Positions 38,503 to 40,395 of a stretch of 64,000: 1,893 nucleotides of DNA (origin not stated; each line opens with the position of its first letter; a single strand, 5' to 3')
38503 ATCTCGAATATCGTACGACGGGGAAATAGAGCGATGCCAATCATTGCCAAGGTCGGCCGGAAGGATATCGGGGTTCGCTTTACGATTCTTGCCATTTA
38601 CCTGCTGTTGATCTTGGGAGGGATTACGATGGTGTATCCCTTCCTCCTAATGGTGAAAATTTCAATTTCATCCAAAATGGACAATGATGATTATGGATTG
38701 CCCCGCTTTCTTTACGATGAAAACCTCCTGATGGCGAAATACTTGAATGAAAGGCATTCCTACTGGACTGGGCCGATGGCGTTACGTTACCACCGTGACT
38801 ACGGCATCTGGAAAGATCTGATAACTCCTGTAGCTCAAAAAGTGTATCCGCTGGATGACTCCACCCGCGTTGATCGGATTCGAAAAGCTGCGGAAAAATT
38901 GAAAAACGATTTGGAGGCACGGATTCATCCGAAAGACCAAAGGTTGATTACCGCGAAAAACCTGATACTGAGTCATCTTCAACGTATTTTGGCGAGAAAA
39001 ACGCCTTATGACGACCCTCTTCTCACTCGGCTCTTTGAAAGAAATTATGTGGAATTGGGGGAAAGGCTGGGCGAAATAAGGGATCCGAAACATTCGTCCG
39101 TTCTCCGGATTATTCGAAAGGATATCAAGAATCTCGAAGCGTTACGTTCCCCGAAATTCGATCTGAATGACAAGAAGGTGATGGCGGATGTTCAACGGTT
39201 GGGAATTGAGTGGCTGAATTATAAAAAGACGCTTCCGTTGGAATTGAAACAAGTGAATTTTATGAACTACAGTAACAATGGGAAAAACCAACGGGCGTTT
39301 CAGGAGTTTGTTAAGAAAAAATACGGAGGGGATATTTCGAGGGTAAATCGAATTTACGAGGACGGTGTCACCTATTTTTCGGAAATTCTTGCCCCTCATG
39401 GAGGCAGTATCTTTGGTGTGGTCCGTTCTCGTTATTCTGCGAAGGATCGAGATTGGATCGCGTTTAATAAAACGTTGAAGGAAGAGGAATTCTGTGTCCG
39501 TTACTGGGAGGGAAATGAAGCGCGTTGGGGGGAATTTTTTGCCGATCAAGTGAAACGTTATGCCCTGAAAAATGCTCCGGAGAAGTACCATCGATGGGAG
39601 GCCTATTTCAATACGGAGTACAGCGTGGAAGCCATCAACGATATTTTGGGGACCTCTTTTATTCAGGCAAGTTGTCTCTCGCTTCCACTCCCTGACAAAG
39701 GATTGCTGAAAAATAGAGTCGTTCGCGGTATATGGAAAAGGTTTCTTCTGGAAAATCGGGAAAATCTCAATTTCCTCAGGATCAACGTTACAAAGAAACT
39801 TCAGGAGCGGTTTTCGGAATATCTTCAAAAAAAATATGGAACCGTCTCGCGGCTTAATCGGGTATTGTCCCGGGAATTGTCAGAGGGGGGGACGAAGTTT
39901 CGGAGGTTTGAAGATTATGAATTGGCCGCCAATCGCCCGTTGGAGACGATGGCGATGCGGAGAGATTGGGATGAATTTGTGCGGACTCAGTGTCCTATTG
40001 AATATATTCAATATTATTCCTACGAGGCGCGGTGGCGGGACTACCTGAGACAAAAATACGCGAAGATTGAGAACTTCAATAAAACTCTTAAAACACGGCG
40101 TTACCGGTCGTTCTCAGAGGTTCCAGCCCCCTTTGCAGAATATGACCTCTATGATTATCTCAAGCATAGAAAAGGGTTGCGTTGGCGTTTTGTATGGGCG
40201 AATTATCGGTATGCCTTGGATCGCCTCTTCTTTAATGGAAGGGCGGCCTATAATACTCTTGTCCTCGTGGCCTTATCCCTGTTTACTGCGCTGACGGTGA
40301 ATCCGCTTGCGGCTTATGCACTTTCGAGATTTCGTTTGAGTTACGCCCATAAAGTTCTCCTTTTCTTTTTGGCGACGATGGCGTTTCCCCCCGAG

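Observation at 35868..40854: Atypical carbohydrate ABC importer: SBP fused to one permease, second permease carrying a ~480-aa periplasmic insert, no ATPase in the cluster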

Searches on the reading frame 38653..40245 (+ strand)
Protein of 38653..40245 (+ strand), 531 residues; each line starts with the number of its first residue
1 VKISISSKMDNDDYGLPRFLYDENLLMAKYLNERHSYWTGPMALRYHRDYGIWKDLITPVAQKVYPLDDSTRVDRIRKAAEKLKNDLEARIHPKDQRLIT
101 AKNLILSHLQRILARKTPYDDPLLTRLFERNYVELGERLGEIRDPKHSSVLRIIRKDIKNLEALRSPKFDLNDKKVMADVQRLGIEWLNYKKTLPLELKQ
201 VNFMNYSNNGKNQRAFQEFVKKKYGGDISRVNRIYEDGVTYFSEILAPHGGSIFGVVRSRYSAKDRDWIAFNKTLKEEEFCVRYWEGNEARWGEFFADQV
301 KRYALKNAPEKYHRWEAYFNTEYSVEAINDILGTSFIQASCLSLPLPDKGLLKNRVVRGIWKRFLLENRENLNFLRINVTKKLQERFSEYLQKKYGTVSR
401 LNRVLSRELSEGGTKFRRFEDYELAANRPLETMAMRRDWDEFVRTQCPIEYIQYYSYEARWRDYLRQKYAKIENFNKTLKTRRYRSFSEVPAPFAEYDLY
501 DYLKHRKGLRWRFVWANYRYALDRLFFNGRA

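Call 10: find_homologous_proteins(query=window:38653-40245:+)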
Query window:38653-40245:+ (531 aa): 5 proteins with E <= 0.001 among 8000 candidates.
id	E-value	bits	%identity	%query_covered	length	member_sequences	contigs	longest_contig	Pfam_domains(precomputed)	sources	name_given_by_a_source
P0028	0.0e+0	1216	100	100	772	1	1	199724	PF00528.28,PF02449.22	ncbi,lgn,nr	ncbi:MAG: carbohydrate ABC transporter permease [Candidatus Hydrogenedentota bacterium]|nr:MAG: carb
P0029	6.2e-114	400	40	100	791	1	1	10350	PF00528.28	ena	-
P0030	3.7e-18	84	24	65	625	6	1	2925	PF00528.28,PF02449.22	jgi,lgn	-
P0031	4.9e-9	54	28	32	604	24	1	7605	PF00528.28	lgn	-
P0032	4.6e-8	50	26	46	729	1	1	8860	PF00528.28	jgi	-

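Call 12: find_encoding_contigs(protein=P0029, flank=10000, max_places=3)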
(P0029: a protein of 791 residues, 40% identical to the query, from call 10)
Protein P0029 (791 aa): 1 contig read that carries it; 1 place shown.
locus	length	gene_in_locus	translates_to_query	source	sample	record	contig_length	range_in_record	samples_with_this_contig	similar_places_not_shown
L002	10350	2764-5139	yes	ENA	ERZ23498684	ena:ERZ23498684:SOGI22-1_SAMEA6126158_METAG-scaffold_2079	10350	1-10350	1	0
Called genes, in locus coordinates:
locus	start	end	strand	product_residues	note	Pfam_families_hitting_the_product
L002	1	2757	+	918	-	?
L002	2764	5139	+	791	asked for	PF00528:BPD_transp_1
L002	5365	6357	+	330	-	PF01636:APH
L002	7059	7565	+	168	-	PF13561:adh_short_C2, PF00106:adh_short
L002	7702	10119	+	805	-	PF01315:Ald_Xan_dh_C, PF02738:MoCoBD_1, PF20256:MoCoBD_2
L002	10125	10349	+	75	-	?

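Call 13: find_encoding_contigs(protein=P0032, flank=10000, max_places=3)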
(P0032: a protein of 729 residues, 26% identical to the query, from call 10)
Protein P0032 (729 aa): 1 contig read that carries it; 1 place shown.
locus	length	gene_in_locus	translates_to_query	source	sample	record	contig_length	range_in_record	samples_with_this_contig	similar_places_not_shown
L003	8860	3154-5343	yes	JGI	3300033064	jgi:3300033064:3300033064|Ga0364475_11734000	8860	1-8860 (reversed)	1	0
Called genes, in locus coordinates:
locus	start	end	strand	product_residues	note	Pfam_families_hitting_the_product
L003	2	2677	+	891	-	?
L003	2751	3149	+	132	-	PF05635:23S_rRNA_IVP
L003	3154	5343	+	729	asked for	PF00528:BPD_transp_1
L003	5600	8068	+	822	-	PF06165:GH94_b-supersand, PF17167:Glyco_hydro_94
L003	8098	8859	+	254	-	?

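Call 14: search_protein_families(library=pfam, proteins=[L002:1-2757:+, L003:2-2677:+], max_evalue=0.01)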
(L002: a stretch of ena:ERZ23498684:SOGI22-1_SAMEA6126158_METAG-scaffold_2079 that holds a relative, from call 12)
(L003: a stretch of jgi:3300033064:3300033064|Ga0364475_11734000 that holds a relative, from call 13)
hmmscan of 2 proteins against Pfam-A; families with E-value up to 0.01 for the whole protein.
L002:1-2757:+ (918 aa): 3 families
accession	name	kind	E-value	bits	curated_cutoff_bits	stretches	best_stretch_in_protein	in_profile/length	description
PF01547.30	SBP_bac_1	-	1.1e-21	78.5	26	2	99-253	13-165/307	Bacterial extracellular solute-binding protein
PF13416.11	SBP_bac_8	-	3.5e-12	47.1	27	1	99-310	2-165/279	Bacterial extracellular solute-binding protein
PF00528.27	BPD_transp_1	-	1.4e-10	41.7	26.4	1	711-902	2-173/184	Binding-protein-dependent transport system inner membrane component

L003:2-2677:+ (891 aa): 3 families
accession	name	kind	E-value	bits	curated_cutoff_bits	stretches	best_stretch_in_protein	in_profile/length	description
PF01547.30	SBP_bac_1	-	1.3e-10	42.2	26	1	58-238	18-175/307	Bacterial extracellular solute-binding protein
PF00528.27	BPD_transp_1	-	5.9e-10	39.6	26.4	1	685-872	13-167/184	Binding-protein-dependent transport system inner membrane component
PF13416.11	SBP_bac_8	-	2.7e-07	31.1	27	1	88-247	33-153/279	Bacterial extracellular solute-binding protein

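Call 20: find_homologous_proteins(query=A2)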
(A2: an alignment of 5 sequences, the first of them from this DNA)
Query A2 (5 sequences) (525 aa, profile of the alignment): 1 proteins with E <= 0.001 among 8000 candidates.
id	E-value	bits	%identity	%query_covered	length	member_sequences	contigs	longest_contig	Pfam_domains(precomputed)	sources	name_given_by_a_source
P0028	1.3e-183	629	100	100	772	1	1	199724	PF00528.28,PF02449.22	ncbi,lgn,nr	ncbi:MAG: carbohydrate ABC transporter permease [Candidatus Hydrogenedentota bacterium]|nr:MAG: carb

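Call 30: predict_structure(alignment_id=A2)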
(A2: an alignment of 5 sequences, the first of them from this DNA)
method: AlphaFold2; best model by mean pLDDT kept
length: 525 residues; sequences in the alignment: 5
mean_pLDDT: 63.4   pTM: 0.54
mean pLDDT of the five models: 63.4, 62.2, 57.7, 54.9, 54.3
residues with pLDDT >= 90: 38; 70-90: 142; 50-70: 218; < 50: 127
segments of 3 or more residues with pLDDT < 50: 1-10, 32-64, 113-130, 161-165, 196-205, 246-256, 273-286, 335-337, 339-341, 343-348, 523-525
pLDDT, mean of each block of 10 residues (from residue 1): 41 61 61 34 38 36 51 67 70 61 62 44 43 50 57 58 51 68 74 50 49 86 88 76 47 45 67 46 51 76 84 60 72 53 48 68 63 88 95 89 60 89 75 85 77 75 90 73 68 69 67 52 46
secondary structure, 60 per line:
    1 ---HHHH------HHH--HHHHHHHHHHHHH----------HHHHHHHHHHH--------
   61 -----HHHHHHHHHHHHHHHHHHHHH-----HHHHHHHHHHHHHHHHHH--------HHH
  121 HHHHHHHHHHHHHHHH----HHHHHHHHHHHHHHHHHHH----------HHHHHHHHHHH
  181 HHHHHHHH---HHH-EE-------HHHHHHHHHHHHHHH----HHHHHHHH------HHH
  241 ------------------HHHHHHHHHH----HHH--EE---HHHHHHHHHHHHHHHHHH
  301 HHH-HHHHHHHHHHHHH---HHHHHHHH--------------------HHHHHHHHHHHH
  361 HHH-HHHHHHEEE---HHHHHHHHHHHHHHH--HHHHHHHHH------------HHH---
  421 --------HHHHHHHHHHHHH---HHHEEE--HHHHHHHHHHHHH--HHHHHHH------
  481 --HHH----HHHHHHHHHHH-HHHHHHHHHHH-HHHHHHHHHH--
elements in order: H4-7 H19-31 H42-52 H66-86 H92-109 H118-136 H141-159 H170-188 H205-219 H224-231 H259-268 H283-303 H305-317 H321-328 H349-363 H365-370 E371-373 H377-391 H394-402 H429-441 E448-450 H453-465 H468-474 H490-500 H502-512 H514-523

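Call 31: search_solved_structures(query=A2, max_evalue=1, show_alignments=2)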
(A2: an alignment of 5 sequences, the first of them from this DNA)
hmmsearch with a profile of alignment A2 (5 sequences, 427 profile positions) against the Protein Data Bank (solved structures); distinct sequences matched with E-value up to 1: 16.
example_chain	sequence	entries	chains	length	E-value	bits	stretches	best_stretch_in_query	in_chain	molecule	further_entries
9ta3_A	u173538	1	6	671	4.3e-07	32.6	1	288-345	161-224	Beta-galactosidase LacZ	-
1kwg_A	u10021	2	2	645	7.7e-06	28.5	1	287-346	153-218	BETA-GALACTOSIDASE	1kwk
6y2k_A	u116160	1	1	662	2.1e-05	27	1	291-345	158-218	beta-galactosidase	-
7vkx_A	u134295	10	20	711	0.00022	23.7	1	288-341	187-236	beta-1,2-glucosyltransferase | Beta-galactosidase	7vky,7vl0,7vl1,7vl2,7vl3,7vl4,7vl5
7x87_A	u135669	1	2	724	0.00023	23.6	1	288-341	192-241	Beta-galactosidase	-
7vkw_A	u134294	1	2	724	0.00023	23.6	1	288-341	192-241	beta-1,2-glucosyltransferase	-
7vkz_A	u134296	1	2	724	0.00023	23.6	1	288-341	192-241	beta-1,2-glucosyltransferase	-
3voc_A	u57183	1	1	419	0.0047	19.3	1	354-393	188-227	Beta/alpha-amylase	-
3tts_A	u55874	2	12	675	0.0076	18.6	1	354-384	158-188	Beta-galactosidase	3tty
6ptm_A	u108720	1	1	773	0.02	17.2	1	289-343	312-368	Uncharacterized protein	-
6lvw_A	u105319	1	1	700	0.037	16.3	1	290-354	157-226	Beta-galactosidase Bga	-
4bq4_A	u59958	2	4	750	0.069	15.5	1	290-341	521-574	B-AGARASE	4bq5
4bq2_A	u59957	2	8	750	0.069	15.5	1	290-341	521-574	B-AGARASE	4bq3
4uoq_A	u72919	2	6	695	0.33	13.2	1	358-392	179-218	BETA-GALACTOSIDASE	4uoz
4uni_A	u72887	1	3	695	0.33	13.2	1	358-392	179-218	BETA-GALACTOSIDASE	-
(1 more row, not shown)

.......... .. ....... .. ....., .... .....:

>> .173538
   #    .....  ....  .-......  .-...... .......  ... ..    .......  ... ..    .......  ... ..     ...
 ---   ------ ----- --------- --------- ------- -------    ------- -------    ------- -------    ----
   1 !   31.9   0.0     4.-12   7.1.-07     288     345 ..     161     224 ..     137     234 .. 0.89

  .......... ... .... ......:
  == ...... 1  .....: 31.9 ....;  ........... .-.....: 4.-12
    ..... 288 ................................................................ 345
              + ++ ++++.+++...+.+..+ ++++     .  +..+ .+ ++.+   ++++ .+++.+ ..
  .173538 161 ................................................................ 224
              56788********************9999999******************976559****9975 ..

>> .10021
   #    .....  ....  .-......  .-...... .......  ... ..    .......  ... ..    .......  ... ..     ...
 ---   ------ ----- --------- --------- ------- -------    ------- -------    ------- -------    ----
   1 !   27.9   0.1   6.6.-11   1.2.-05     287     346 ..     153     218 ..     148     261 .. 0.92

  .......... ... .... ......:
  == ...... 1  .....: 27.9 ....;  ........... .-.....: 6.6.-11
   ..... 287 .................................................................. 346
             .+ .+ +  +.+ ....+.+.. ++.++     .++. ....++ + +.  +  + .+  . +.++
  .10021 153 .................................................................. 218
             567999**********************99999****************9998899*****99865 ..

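Call 33: search_protein_representatives(alignment_id=A2)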
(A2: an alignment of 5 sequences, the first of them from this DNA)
Query: 5 sequences, 427 profile positions. Proteins with E-value up to 0.001 (for the whole library): 556; up to 1e-10: 332; up to 1e-30: 142. The best 150 are listed.
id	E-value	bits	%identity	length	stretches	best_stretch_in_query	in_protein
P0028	4.0e-184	629.1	-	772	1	1-427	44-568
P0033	4.5e-92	325.8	-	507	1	1-411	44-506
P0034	2.0e-79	284.2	-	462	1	1-427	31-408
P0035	1.0e-75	271.9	-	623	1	1-427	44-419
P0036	2.9e-71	257.2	-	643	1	2-425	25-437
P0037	6.8e-71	256.0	-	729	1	2-427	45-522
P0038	3.9e-67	243.7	-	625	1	3-427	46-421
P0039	1.0e-66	242.3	-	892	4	270-427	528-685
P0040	1.1e-65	238.8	-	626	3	299-427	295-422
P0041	2.3e-63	231.2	-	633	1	6-427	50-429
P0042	4.8e-63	230.2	-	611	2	262-427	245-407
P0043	1.8e-62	228.3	-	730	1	2-427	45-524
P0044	3.8e-62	227.2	-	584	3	225-427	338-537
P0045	5.0e-62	226.8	-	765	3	225-389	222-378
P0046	2.3e-60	221.3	-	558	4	301-392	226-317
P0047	6.8e-60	219.8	-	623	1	1-427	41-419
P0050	7.9e-59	216.3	-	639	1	2-427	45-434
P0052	2.5e-58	214.6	-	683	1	1-427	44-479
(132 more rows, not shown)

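Call 36: list_cluster_members(proteins=[P0035, P0036, P0037, P0038, P0041, P0047, P0050, P0052, P0039, P0045])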
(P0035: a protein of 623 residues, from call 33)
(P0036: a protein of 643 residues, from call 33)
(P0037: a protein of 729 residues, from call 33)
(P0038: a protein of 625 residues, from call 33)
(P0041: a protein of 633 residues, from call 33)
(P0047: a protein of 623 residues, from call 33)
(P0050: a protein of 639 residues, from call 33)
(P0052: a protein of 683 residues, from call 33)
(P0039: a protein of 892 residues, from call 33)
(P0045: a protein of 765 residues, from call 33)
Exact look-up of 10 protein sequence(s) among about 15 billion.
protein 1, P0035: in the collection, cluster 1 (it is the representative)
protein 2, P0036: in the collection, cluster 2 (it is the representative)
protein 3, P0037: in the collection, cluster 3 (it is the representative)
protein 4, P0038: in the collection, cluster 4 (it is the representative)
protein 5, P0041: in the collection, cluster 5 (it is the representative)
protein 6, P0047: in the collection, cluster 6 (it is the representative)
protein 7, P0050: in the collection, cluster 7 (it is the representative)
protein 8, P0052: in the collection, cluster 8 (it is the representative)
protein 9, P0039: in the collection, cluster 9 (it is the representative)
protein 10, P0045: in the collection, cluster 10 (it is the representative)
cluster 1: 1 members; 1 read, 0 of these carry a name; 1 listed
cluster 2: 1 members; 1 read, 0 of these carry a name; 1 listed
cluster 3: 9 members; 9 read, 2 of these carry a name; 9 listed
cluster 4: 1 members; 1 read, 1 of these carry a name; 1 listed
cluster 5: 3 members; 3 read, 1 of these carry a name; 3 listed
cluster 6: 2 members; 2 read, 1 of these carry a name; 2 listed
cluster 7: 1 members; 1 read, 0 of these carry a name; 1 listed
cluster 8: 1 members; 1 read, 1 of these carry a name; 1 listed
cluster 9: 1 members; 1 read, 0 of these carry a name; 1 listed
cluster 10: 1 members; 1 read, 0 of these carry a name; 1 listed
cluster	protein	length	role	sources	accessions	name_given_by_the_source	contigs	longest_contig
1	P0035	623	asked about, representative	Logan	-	-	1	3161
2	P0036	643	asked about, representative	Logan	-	-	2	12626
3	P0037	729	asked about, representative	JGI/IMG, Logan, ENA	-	ABC-type glycerol-3-phosphate transport system permease component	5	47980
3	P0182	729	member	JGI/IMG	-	ABC-type glycerol-3-phosphate transport system permease component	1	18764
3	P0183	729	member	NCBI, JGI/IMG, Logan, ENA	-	-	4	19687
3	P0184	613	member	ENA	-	-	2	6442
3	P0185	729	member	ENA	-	-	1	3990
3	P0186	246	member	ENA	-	-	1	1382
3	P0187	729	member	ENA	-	-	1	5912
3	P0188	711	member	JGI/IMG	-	-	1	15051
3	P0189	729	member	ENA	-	-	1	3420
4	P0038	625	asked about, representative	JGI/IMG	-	ABC-type glycerol-3-phosphate transport system permease component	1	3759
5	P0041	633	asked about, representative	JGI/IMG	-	-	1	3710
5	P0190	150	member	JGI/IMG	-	multiple sugar transport system permease protein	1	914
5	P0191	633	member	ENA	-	-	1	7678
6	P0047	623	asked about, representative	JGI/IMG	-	multiple sugar transport system permease protein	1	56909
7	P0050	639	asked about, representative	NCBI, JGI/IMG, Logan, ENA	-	-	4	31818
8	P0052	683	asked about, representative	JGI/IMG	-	ABC-type glycerol-3-phosphate transport system permease component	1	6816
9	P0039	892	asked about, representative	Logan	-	-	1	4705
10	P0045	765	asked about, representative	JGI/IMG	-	-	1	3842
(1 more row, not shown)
